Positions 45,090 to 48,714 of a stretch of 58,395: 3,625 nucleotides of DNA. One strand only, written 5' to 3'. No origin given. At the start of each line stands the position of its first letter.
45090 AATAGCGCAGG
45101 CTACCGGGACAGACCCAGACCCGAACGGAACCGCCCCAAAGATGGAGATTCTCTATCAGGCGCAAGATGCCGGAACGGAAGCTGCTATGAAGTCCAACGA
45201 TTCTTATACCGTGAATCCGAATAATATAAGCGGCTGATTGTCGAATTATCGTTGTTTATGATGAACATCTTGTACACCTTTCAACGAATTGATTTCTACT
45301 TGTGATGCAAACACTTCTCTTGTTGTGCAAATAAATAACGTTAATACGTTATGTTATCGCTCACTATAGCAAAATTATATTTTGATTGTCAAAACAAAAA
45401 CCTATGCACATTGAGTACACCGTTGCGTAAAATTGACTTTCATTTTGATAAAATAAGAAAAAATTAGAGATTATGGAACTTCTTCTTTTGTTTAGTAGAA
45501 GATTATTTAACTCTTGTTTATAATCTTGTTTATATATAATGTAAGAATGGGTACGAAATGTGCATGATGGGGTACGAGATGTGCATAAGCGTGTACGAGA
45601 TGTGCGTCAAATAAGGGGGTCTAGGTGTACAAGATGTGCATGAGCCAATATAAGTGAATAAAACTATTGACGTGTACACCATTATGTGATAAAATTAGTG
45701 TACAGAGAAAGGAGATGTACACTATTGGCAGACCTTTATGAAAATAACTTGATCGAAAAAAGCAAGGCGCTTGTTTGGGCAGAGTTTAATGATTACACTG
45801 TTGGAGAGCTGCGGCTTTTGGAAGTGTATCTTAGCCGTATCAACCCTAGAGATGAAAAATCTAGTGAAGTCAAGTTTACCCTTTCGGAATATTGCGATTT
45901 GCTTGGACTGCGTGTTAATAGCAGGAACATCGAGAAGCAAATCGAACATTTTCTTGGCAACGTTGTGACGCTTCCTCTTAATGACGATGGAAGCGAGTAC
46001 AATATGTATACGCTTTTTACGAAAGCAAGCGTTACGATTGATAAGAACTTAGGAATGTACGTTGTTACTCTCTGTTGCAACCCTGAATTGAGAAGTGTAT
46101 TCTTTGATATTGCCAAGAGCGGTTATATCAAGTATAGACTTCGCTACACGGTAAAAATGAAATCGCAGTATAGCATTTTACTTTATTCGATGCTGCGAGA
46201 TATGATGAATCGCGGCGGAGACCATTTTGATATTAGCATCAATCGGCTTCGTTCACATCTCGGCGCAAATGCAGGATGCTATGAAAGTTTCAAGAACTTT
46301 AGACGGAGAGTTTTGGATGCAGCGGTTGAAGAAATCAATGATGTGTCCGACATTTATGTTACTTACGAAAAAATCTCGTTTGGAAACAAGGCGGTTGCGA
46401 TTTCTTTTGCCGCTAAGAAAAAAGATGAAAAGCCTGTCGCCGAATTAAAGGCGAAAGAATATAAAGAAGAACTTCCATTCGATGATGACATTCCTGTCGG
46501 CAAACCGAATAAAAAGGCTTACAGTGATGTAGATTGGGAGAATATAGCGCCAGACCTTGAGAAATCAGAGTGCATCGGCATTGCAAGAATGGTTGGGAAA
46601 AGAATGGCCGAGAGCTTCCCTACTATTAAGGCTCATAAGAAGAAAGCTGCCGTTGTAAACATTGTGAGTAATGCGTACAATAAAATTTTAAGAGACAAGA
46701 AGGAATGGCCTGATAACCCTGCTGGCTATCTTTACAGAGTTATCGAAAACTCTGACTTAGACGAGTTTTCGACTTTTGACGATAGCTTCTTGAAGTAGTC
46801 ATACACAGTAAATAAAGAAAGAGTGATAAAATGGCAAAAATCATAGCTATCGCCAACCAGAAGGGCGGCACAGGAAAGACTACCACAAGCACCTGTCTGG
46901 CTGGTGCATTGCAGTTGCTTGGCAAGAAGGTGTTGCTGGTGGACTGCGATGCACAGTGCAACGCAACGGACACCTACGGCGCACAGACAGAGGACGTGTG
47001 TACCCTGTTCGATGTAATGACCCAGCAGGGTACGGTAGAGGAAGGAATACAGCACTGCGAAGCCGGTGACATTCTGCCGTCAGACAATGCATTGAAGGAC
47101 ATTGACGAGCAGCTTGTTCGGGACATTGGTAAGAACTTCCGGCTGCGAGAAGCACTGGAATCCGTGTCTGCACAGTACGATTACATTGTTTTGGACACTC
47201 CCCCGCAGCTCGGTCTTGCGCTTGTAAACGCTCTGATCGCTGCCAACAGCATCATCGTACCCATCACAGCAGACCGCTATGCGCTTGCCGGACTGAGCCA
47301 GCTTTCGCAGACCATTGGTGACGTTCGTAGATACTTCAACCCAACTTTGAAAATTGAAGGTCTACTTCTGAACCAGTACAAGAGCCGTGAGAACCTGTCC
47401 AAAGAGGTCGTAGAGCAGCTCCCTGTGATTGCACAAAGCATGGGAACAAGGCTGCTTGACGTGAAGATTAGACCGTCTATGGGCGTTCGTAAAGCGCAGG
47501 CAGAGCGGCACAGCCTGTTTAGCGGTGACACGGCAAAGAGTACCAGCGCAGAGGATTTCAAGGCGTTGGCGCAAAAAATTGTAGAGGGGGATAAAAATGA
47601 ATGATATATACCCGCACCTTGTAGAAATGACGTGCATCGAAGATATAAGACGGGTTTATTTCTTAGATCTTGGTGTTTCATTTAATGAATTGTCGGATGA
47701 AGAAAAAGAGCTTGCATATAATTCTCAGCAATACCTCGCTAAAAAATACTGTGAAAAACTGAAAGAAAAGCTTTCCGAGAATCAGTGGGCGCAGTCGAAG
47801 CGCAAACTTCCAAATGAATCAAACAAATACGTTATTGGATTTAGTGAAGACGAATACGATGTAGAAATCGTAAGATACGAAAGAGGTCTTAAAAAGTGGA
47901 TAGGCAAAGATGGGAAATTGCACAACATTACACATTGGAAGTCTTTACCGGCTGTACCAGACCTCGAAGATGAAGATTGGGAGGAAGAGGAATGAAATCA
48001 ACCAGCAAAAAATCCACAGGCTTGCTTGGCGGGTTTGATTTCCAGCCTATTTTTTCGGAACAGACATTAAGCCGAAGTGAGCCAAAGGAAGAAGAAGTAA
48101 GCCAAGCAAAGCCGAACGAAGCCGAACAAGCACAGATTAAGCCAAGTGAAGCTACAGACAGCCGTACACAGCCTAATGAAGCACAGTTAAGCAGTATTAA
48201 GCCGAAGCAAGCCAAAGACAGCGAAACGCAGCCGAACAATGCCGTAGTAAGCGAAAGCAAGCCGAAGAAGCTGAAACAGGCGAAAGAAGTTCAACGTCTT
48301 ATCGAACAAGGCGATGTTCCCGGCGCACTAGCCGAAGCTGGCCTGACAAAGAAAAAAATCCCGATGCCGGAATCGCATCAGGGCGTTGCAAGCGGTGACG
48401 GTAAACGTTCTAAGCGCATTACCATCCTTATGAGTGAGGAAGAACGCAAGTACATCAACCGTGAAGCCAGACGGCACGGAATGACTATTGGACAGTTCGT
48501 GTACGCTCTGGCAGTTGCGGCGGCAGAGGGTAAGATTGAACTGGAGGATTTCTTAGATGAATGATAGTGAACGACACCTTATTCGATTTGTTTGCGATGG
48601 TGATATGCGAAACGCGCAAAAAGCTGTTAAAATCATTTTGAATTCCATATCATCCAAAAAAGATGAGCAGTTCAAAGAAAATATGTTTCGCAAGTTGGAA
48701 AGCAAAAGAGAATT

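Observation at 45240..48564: Plasmid-prophage lifestyle: Rep_3 initiator with iterons, ParA and an RHH protein, and no integrase anywhere in the closed genome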

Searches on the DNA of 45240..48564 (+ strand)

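Call 6: search_dna_similar(query=window:45240-48564:+, collection=phages, mode=distant, max_rows=20)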
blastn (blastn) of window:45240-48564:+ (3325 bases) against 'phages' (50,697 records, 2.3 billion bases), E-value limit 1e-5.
Records with a match: 2; places in all: 2; records where one place covers at least 80% of the query: 0.
Best place of each record, by identity: 90-95% 1; 80-90% 1.
By first word of the organism name: Bacteriophage 2.
By host as written in the record: - 2.
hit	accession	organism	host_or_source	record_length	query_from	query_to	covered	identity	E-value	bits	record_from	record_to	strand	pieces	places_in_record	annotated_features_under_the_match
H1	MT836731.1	Bacteriophage sp.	human fecal samples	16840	861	3325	53%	85.5%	0e+0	2011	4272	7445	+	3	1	record has no annotation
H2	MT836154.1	Bacteriophage sp.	human fecal samples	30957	509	3325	44%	91.2%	0e+0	2052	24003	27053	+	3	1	record has no annotation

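Call 7: search_dna_similar(query=window:45240-48564:+, collection=plasmids, mode=distant, max_rows=20)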
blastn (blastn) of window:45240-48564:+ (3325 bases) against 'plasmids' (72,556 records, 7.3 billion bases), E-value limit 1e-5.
No match.

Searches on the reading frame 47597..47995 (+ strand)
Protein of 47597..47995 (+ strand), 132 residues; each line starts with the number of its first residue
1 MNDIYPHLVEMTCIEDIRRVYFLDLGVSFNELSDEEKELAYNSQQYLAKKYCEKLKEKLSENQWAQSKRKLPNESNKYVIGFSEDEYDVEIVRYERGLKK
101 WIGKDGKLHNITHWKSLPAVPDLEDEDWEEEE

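Call 3: search_protein_families(library=pfam, proteins=[window:47597-47995:+], max_evalue=0.1)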
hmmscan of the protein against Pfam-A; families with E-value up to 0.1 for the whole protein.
window:47597-47995:+ (132 aa): 1 family
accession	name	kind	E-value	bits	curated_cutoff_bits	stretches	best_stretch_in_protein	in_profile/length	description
PF04448.17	DUF551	-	4.1e-05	24.8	22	1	68-121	6-67/68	Protein of unknown function (DUF551)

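Call 76: search_protein_families(library=padloc, proteins=[window:47597-47995:+], max_evalue=0.001)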
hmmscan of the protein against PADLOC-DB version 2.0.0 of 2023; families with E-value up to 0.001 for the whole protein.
window:47597-47995:+ (132 aa): 0 families
